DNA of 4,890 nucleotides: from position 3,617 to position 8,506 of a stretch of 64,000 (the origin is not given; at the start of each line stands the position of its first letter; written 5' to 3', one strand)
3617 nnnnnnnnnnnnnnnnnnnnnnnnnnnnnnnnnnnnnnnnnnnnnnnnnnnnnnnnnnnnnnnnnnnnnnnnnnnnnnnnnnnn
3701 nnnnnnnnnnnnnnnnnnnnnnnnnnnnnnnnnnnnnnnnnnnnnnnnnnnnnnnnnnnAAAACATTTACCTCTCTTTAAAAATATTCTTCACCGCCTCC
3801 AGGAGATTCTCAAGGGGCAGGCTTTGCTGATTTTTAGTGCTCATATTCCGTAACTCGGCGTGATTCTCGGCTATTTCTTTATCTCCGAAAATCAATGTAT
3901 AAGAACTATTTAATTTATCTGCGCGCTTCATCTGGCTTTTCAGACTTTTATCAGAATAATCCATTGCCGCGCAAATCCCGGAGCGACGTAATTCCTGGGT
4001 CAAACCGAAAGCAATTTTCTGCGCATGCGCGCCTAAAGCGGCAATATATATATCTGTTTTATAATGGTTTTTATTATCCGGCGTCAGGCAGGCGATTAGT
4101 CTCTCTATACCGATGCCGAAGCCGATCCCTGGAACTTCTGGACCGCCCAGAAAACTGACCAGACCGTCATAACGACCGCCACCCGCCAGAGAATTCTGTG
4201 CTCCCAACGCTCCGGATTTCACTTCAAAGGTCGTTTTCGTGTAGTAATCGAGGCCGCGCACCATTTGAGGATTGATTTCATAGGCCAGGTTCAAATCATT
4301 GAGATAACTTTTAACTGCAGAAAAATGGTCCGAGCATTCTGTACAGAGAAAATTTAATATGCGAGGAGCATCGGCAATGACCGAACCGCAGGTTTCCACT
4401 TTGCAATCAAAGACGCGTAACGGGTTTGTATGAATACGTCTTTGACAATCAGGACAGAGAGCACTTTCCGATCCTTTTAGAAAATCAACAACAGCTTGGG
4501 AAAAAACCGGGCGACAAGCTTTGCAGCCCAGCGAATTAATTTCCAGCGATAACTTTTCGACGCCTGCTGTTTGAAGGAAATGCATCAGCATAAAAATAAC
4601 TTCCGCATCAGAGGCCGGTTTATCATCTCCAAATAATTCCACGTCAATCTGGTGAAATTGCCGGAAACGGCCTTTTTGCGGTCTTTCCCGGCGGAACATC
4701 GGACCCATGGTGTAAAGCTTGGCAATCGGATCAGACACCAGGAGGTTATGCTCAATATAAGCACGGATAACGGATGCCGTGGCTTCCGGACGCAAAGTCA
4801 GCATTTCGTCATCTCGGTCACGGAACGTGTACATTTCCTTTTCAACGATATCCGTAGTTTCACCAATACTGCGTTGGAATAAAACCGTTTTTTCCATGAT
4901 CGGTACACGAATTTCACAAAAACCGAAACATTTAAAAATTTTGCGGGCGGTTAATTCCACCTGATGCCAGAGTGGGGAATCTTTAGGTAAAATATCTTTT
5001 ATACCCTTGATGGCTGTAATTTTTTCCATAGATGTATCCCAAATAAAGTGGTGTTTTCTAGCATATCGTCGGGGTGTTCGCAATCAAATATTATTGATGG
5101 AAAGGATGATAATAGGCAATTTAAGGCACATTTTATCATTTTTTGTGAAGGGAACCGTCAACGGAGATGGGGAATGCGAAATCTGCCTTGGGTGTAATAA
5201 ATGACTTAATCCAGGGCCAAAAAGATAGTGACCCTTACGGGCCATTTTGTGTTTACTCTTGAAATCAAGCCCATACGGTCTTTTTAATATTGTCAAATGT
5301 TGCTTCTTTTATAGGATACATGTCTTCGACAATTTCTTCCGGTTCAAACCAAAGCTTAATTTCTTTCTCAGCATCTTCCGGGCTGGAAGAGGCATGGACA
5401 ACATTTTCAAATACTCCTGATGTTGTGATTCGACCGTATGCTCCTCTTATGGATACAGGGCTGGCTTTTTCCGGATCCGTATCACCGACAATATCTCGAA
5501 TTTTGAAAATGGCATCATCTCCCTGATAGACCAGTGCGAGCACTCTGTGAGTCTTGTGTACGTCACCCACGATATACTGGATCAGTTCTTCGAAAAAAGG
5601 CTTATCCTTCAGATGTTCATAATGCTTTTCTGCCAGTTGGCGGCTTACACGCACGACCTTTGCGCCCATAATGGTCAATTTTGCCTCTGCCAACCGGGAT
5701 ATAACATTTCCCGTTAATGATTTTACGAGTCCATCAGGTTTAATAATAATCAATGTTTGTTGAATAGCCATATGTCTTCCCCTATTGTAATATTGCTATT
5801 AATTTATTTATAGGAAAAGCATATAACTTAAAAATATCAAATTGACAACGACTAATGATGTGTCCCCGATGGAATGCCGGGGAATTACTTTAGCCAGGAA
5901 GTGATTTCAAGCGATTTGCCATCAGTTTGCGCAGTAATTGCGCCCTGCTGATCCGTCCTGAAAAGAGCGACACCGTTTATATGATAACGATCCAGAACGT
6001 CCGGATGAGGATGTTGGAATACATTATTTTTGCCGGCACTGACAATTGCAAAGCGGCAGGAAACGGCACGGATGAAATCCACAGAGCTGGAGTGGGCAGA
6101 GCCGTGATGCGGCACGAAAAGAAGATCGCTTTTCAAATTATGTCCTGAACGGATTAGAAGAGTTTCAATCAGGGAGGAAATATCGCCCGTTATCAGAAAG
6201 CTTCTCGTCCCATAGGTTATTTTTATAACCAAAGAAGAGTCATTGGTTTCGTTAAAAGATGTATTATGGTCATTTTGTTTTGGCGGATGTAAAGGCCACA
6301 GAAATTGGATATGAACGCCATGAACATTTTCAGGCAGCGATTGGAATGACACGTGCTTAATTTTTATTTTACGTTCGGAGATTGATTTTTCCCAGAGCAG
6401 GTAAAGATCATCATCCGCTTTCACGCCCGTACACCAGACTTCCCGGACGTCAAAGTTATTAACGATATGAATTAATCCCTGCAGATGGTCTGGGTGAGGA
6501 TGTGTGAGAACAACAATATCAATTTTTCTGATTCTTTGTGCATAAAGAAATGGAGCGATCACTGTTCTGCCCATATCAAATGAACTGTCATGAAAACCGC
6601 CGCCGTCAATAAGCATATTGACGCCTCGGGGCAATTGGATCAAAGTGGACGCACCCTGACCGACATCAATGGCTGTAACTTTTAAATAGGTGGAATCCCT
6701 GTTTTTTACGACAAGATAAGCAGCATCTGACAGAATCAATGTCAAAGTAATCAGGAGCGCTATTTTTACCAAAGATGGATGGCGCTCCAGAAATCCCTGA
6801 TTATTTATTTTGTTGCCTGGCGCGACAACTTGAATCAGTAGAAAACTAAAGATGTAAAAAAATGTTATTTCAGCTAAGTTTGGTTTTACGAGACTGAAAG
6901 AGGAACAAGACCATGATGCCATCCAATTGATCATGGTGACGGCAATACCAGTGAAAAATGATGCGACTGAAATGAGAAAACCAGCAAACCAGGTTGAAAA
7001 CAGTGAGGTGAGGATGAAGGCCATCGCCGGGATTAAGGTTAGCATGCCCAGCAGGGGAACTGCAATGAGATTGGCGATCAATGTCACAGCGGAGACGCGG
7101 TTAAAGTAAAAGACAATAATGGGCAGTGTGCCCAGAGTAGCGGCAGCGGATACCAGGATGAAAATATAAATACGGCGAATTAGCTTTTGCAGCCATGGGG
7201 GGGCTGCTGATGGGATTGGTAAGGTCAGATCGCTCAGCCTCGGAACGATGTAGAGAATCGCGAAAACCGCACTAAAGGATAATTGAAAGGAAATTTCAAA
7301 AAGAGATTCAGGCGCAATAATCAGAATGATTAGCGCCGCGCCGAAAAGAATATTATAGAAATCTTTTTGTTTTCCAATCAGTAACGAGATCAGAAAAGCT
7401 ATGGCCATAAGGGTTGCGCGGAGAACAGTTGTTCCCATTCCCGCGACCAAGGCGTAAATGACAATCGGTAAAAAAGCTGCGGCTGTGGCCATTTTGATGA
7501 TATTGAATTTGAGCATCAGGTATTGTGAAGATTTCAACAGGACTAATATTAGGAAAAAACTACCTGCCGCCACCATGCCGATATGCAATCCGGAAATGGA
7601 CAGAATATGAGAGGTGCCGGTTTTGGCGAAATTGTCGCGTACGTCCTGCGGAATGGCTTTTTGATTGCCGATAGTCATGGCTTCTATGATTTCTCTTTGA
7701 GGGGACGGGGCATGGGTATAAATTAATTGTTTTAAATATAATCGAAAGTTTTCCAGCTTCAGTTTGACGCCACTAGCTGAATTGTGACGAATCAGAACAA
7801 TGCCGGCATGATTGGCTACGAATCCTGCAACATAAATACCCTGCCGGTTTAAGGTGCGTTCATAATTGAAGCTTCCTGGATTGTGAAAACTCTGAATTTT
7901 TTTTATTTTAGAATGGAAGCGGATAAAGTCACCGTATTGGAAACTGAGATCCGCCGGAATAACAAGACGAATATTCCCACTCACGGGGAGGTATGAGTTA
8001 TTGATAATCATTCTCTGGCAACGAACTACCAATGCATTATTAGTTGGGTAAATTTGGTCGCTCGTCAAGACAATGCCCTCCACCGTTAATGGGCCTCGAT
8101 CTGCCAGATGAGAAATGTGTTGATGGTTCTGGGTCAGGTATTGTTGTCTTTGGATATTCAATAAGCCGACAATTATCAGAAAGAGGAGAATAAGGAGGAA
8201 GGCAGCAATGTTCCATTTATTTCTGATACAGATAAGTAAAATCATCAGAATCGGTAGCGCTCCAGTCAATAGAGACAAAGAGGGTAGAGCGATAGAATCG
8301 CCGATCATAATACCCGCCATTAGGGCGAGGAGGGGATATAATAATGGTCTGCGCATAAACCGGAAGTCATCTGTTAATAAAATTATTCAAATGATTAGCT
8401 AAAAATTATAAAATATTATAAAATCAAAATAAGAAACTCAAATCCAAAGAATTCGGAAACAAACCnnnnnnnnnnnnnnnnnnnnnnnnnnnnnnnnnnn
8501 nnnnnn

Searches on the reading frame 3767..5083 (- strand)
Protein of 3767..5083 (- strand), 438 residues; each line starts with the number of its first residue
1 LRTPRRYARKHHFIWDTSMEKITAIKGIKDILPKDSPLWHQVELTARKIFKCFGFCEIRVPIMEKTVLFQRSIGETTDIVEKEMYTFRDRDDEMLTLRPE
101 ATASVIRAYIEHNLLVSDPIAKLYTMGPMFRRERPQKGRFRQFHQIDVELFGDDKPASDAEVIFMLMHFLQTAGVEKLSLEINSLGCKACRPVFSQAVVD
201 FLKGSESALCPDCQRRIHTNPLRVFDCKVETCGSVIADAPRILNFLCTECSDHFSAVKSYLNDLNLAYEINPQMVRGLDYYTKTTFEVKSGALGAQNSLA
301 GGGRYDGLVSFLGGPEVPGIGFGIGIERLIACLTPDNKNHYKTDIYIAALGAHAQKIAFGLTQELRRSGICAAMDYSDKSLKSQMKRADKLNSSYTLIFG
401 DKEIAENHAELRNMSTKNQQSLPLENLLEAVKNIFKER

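Call 72: search_protein_families(library=pfam, proteins=[window:3767-5083:-], max_evalue=0.00001)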
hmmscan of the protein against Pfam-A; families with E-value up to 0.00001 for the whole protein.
window:3767-5083:- (438 aa): 3 families
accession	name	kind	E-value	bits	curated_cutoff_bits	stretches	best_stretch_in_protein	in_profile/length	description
PF13393.11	tRNA-synt_His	-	1.8e-41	142.9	25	1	27-329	1-308/308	Histidyl-tRNA synthetase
PF03129.25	HGTP_anticodon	-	3.1e-16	59.7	21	1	345-433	2-93/94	Anticodon binding domain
PF00587.30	tRNA-synt_2b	-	7.6e-15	55.9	29.3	1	85-334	1-176/179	tRNA synthetase class II core domain (G, H, P, S and T)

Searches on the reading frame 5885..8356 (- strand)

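Call 72: search_protein_families(library=pfam, proteins=[window:5885-8356:-], max_evalue=0.00001)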
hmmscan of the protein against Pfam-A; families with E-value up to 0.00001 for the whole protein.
window:5885-8356:- (823 aa): 4 families
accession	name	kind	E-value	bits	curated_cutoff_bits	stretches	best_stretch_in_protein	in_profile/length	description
PF03772.21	Competence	-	5.5e-58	196.9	23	1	227-510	1-266/270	Competence protein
PF13567.11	DUF4131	-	5.4e-28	98.2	31.6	1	24-181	3-160/165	Domain of unknown function (DUF4131)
PF00753.33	Lactamase_B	-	2.2e-13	51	22.7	1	564-775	2-195/196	Metallo-beta-lactamase superfamily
PF12706.13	Lactamase_B_2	-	1.2e-06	28.7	27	1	601-660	20-81/200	Beta-lactamase superfamily domain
